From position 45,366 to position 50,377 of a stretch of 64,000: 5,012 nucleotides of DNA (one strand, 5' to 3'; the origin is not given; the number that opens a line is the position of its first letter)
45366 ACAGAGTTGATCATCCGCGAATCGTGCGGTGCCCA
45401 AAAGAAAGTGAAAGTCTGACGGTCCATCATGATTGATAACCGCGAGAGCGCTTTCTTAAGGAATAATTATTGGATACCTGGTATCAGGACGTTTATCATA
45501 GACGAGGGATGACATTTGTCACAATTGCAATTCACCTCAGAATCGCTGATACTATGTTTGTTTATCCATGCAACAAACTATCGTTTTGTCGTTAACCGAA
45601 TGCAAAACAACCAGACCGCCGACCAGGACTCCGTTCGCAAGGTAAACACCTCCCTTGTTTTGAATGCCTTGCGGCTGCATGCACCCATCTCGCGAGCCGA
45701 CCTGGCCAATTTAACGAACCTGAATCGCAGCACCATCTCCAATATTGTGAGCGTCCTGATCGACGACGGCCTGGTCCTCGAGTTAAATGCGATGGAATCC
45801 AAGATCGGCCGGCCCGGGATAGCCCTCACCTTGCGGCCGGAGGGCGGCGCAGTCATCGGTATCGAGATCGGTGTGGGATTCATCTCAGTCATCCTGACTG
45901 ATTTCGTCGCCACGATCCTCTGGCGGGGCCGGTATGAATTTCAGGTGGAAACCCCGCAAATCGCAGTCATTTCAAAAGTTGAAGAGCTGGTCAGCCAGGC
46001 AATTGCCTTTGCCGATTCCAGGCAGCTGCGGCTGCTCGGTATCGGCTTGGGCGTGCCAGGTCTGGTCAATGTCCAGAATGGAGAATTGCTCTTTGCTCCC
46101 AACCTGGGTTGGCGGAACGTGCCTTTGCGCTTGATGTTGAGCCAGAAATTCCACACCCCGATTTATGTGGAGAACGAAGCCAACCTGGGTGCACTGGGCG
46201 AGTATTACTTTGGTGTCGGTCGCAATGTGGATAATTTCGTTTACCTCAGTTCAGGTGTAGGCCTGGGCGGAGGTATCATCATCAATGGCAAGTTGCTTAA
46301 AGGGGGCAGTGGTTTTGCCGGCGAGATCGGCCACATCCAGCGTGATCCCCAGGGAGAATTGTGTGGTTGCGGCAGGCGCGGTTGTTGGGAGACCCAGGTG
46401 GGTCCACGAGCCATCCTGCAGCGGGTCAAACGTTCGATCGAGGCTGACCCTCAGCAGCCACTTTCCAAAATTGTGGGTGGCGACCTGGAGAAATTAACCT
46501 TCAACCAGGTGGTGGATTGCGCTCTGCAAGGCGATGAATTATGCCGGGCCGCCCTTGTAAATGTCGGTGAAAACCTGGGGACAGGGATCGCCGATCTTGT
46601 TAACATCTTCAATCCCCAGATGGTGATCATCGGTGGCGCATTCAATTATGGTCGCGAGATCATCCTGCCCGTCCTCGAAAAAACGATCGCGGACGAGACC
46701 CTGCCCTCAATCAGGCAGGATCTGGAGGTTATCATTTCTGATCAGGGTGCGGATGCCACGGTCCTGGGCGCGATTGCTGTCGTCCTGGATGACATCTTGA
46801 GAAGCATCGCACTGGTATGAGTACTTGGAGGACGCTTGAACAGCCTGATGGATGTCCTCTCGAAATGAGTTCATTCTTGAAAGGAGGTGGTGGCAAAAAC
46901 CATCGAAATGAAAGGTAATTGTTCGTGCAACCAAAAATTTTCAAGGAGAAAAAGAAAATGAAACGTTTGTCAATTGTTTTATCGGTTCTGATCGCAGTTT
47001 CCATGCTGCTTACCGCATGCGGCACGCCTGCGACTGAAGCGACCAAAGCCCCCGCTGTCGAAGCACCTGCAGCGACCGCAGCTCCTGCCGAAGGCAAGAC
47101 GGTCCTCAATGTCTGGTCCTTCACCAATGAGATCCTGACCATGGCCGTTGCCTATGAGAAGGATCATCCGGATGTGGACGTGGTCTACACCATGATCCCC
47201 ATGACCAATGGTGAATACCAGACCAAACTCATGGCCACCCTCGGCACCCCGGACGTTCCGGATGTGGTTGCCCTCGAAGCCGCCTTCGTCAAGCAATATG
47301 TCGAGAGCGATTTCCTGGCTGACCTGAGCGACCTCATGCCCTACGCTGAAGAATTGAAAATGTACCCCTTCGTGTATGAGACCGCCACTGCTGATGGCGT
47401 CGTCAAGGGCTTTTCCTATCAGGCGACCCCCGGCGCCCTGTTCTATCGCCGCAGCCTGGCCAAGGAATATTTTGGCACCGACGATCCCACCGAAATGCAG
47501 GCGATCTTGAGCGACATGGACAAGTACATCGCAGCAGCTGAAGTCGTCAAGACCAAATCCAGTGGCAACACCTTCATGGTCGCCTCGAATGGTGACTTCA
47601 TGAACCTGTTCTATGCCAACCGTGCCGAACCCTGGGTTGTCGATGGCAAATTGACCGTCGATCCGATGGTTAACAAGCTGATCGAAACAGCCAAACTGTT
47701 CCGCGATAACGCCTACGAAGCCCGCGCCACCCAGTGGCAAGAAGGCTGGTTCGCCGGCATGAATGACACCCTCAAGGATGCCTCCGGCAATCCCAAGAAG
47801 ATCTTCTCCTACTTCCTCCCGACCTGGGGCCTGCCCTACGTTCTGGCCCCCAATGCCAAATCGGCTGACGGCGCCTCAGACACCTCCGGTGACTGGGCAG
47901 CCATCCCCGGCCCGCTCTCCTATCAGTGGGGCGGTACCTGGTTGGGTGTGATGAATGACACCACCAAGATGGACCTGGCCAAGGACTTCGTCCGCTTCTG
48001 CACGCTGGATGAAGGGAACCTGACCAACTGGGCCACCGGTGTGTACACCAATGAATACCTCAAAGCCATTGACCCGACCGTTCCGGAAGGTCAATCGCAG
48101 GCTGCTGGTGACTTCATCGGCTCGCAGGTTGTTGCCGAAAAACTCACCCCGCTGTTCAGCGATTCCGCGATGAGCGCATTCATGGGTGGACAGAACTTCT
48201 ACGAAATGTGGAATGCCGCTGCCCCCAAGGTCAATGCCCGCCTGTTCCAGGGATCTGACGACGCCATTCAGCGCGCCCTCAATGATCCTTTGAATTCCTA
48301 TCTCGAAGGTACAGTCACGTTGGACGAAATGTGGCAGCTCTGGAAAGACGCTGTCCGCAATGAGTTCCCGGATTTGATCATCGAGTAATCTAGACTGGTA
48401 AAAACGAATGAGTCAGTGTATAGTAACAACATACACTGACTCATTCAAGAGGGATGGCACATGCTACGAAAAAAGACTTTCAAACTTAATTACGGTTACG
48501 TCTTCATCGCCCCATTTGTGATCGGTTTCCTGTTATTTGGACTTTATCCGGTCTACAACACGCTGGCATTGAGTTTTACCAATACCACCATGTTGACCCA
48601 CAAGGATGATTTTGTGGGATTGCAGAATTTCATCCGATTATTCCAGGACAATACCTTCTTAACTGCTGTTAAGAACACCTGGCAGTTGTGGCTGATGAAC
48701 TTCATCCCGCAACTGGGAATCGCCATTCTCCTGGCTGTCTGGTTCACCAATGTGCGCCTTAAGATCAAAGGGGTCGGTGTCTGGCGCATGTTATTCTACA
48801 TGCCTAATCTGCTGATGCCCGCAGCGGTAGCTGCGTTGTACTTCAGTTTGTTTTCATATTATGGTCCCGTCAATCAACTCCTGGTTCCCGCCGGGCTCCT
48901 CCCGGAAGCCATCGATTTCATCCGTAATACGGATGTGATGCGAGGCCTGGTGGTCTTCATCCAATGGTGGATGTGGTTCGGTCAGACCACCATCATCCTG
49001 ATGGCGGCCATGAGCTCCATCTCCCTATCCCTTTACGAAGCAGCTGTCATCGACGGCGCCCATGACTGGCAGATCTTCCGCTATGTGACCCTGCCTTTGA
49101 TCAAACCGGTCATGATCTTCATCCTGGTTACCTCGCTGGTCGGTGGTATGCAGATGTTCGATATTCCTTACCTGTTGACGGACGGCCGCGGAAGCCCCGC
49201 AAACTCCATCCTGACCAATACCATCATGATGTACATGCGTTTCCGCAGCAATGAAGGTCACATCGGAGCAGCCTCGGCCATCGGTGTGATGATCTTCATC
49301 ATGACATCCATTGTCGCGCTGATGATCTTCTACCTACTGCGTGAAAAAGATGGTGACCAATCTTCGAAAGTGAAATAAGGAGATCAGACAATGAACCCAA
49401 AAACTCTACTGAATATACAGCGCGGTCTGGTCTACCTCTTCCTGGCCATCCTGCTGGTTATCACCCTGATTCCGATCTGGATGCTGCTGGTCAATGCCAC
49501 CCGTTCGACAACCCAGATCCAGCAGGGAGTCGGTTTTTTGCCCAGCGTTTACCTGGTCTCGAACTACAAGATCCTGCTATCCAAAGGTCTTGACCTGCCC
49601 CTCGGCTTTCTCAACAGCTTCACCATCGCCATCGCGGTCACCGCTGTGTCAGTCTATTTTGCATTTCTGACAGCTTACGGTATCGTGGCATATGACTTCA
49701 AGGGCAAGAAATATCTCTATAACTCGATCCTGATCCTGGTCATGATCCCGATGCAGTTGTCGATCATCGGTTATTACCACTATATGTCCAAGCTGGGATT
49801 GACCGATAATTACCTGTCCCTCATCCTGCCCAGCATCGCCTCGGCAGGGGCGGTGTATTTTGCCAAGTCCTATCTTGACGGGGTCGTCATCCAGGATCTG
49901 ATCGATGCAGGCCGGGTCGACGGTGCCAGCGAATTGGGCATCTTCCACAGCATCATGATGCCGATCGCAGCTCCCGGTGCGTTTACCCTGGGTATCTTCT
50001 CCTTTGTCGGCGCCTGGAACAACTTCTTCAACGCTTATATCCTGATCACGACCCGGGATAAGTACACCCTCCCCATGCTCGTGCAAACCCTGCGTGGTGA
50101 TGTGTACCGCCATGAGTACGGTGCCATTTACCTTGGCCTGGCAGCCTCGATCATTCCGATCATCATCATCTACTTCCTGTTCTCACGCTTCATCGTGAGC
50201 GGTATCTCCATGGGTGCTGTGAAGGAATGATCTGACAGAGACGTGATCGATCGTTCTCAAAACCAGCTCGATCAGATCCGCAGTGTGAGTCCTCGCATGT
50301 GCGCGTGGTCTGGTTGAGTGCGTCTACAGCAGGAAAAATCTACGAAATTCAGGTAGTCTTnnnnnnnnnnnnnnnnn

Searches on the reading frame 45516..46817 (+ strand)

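Call 20: search_protein_families(library=pfam, proteins=[window:45516-46817:+], max_evalue=0.00001)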
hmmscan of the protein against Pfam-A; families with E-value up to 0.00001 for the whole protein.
window:45516-46817:+ (434 aa): 2 families
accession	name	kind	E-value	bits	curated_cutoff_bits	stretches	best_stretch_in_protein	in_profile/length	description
PF00480.26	ROK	-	2.7e-66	224.5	22.9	1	113-425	1-293/294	ROK family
PF13412.12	HTH_24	-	6.6e-06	26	21.9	0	48-87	8-47/48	Winged helix-turn-helix DNA-binding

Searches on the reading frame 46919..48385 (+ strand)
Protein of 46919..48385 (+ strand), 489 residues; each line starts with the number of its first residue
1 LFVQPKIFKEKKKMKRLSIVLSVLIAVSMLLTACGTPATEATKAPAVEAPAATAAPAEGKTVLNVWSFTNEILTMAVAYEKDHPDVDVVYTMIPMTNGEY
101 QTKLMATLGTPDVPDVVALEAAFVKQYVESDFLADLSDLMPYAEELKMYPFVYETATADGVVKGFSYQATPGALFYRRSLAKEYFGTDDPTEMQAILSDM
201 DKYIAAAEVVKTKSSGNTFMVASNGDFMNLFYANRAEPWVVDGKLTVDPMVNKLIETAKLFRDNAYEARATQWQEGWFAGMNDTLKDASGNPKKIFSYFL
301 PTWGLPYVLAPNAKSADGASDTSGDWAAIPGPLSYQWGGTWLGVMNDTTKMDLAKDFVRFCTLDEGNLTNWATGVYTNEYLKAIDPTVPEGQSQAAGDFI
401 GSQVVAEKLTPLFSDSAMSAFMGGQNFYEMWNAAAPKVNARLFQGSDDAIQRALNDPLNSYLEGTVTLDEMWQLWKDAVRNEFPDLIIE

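Call 20: search_protein_families(library=pfam, proteins=[window:46919-48385:+], max_evalue=0.00001)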
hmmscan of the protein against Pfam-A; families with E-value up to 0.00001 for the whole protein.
window:46919-48385:+ (489 aa): 2 families
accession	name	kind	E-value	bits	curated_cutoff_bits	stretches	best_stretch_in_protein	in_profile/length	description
PF13416.11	SBP_bac_8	-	4.2e-20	73.1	27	1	75-373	2-254/279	Bacterial extracellular solute-binding protein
PF01547.30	SBP_bac_1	-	1.1e-11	45.7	26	1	76-366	14-305/307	Bacterial extracellular solute-binding protein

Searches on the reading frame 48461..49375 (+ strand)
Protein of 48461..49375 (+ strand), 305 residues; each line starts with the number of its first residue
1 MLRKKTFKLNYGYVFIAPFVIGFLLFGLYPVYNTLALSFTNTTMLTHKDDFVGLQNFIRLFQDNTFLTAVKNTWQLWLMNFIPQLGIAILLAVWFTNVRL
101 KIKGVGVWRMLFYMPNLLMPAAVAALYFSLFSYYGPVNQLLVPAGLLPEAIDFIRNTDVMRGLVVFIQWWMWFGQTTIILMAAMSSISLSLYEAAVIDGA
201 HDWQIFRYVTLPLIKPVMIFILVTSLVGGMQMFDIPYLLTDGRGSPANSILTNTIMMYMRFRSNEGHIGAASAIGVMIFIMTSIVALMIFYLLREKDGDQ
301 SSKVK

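Call 20: search_protein_families(library=pfam, proteins=[window:48461-49375:+], max_evalue=0.00001)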
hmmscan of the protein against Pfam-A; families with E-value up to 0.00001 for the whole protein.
window:48461-49375:+ (305 aa): 1 family
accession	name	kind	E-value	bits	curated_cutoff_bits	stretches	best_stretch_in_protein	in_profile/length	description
PF00528.27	BPD_transp_1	-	1.5e-12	48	26.4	1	80-289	28-175/184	Binding-protein-dependent transport system inner membrane component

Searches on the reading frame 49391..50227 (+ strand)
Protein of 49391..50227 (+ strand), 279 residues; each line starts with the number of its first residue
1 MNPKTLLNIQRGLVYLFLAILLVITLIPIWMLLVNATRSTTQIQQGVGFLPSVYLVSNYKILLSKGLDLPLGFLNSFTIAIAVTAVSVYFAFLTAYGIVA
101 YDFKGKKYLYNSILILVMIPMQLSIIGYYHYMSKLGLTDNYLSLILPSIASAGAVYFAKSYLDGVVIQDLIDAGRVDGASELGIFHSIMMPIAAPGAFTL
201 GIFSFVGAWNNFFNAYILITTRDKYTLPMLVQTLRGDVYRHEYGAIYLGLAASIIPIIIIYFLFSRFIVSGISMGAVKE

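Call 20: search_protein_families(library=pfam, proteins=[window:49391-50227:+], max_evalue=0.00001)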
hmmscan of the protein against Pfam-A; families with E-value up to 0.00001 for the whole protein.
window:49391-50227:+ (279 aa): 1 family
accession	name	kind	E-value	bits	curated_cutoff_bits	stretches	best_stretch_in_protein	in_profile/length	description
PF00528.27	BPD_transp_1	-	2.9e-09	37.4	26.4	1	91-271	5-181/184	Binding-protein-dependent transport system inner membrane component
